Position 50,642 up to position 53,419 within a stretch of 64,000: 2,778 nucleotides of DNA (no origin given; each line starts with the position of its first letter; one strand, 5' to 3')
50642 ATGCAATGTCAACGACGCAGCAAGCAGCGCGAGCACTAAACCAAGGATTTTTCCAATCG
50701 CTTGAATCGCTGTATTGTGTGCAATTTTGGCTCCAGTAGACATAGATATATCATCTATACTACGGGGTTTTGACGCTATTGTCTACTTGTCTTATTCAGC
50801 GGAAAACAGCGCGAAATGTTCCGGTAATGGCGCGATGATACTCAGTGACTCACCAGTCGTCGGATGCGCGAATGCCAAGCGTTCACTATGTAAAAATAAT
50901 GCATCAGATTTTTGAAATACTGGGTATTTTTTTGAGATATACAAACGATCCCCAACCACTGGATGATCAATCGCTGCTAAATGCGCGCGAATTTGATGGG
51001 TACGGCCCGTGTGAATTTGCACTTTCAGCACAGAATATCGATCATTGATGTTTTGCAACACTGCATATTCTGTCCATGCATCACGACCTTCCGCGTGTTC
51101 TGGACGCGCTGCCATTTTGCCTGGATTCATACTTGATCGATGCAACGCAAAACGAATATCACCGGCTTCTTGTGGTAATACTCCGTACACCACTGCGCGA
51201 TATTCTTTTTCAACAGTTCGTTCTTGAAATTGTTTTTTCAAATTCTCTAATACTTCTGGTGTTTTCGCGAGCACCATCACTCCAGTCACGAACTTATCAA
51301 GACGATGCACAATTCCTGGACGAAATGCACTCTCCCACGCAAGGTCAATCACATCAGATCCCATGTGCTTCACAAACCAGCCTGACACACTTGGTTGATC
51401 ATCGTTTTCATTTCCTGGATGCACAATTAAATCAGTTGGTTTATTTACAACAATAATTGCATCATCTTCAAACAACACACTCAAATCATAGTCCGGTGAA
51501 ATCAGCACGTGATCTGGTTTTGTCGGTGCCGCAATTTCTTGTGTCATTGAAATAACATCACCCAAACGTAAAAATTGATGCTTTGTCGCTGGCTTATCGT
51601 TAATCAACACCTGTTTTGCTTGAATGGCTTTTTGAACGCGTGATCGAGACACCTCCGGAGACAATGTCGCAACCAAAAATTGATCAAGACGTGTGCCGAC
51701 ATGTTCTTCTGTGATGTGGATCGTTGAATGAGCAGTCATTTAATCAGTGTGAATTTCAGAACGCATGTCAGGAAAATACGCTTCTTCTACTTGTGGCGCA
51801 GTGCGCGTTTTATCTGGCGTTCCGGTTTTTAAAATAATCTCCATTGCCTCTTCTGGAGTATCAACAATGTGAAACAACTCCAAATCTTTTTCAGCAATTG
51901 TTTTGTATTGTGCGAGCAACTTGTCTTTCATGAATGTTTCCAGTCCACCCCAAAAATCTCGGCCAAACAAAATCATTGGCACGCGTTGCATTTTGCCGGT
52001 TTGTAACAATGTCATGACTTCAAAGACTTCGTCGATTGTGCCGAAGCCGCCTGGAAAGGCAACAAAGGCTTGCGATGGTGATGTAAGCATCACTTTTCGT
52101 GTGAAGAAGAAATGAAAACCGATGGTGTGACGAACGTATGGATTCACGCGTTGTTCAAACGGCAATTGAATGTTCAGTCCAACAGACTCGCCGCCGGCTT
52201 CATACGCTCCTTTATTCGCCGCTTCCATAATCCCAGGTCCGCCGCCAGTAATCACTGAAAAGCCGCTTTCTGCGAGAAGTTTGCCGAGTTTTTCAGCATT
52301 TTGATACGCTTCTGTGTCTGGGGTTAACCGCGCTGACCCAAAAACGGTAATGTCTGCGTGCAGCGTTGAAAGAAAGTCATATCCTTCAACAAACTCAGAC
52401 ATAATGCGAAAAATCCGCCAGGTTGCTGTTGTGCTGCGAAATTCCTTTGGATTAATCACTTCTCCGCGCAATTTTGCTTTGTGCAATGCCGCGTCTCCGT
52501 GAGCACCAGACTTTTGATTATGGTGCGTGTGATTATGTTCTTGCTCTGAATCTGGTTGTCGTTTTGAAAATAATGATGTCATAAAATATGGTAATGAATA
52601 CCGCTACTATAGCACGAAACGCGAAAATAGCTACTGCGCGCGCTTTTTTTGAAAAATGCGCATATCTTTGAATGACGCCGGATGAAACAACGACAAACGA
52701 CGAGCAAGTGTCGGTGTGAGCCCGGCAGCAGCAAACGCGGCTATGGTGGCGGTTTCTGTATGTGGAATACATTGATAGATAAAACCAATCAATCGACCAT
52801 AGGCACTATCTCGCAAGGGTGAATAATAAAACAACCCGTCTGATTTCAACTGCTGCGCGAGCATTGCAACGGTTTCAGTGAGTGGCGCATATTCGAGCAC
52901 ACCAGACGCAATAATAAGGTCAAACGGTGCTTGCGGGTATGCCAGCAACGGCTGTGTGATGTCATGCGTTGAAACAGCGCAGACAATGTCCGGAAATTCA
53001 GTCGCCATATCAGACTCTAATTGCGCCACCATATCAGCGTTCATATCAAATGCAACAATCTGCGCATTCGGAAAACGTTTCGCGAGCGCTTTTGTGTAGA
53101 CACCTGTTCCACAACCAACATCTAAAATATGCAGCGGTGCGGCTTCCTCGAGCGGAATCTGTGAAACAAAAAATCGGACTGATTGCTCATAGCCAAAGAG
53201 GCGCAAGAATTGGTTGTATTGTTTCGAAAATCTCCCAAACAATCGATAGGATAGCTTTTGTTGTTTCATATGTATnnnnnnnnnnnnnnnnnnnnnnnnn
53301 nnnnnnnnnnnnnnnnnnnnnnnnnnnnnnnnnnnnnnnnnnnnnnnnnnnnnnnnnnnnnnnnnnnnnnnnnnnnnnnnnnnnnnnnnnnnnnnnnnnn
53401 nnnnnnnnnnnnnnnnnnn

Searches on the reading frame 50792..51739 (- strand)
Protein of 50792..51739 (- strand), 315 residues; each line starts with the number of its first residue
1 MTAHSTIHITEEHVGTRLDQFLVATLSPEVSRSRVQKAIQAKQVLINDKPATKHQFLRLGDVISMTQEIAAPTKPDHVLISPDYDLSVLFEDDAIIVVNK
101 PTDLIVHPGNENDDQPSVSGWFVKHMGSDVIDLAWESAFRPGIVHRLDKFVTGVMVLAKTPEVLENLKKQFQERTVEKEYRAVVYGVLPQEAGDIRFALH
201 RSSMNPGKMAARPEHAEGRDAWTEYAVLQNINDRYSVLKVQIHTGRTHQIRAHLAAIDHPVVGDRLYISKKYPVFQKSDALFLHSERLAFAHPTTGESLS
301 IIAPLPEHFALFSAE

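Call 19: search_protein_families(library=pfam, proteins=[window:50792-51739:-], max_evalue=0.00001)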
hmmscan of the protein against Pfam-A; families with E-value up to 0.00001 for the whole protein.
window:50792-51739:- (315 aa): 2 families
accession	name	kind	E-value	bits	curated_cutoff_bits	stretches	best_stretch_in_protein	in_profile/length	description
PF00849.27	PseudoU_synth_2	-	2.9e-31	109.2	26.8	1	95-256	2-152/152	RNA pseudouridylate synthase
PF01479.30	S4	-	4.9e-09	36.2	22.8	1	17-63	2-48/48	S4 domain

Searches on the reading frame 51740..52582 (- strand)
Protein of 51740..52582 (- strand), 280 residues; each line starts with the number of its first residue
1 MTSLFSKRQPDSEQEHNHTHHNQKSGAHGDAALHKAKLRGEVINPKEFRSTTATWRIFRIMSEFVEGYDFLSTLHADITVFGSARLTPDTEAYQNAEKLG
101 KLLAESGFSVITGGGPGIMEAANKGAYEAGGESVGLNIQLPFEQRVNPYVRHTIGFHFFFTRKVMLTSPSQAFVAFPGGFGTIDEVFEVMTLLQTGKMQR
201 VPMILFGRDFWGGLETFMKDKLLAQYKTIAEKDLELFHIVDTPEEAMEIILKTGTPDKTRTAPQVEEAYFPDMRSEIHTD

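Call 19: search_protein_families(library=pfam, proteins=[window:51740-52582:-], max_evalue=0.00001)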
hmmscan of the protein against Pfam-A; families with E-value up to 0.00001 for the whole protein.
window:51740-52582:- (280 aa): 2 families
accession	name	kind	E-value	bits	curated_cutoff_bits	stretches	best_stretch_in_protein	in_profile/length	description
PF03641.19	Lysine_decarbox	-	9.2e-34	116.9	27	1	119-248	1-129/131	Possible lysine decarboxylase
PF18306.6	LDcluster4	-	1.2e-19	70.8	26.3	1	77-188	3-112/151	SLOG cluster4 family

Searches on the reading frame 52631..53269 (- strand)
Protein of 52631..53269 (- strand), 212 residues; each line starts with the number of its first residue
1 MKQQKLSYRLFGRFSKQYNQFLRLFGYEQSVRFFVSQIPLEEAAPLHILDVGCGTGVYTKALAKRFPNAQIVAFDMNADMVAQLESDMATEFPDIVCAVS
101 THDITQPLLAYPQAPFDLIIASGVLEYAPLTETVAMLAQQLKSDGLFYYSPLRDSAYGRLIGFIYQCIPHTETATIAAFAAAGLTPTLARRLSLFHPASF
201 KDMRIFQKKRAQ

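Call 75: search_protein_families(library=pfam, proteins=[window:52631-53269:-], max_evalue=0.001)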
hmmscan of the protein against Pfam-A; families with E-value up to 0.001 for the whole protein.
window:52631-53269:- (212 aa): 12 families
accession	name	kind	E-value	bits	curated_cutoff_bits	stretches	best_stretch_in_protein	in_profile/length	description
PF13649.12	Methyltransf_25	-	1.3e-15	58.3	27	1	48-145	1-97/97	Methyltransferase domain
PF13847.12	Methyltransf_31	-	3.9e-15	56.2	27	1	47-150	6-110/145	Methyltransferase domain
PF08242.18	Methyltransf_12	-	1.8e-13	51.5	30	1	49-147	1-98/98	Methyltransferase domain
PF08241.18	Methyltransf_11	-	4.2e-13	50.2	21.2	1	49-148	1-94/95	Methyltransferase domain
PF13489.12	Methyltransf_23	-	5e-12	46.3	27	1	37-159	15-127/164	Methyltransferase domain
PF05175.20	MTS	-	1.2e-07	32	23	1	32-120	21-103/170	Methyltransferase small domain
PF01728.25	FtsJ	-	9.6e-05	22.8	24.1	1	47-122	24-98/181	FtsJ-like methyltransferase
PF02390.23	Methyltransf_4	-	9.9e-05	22.3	24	1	48-90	5-47/173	Putative methyltransferase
PF00398.26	RrnaAD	-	0.00054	19.6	24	1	46-87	32-71/263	Ribosomal RNA adenine dimethylase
PF00891.24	Methyltransf_2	-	0.00087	19.1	22.3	0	47-78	65-96/210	O-methyltransferase domain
PF06325.19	PrmA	-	0.00095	19.2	22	0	47-150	164-259/296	Ribosomal protein L11 methyltransferase (PrmA)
PF10294.15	Methyltransf_16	-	0.00098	19.4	21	0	39-138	41-143/174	Lysine methyltransferase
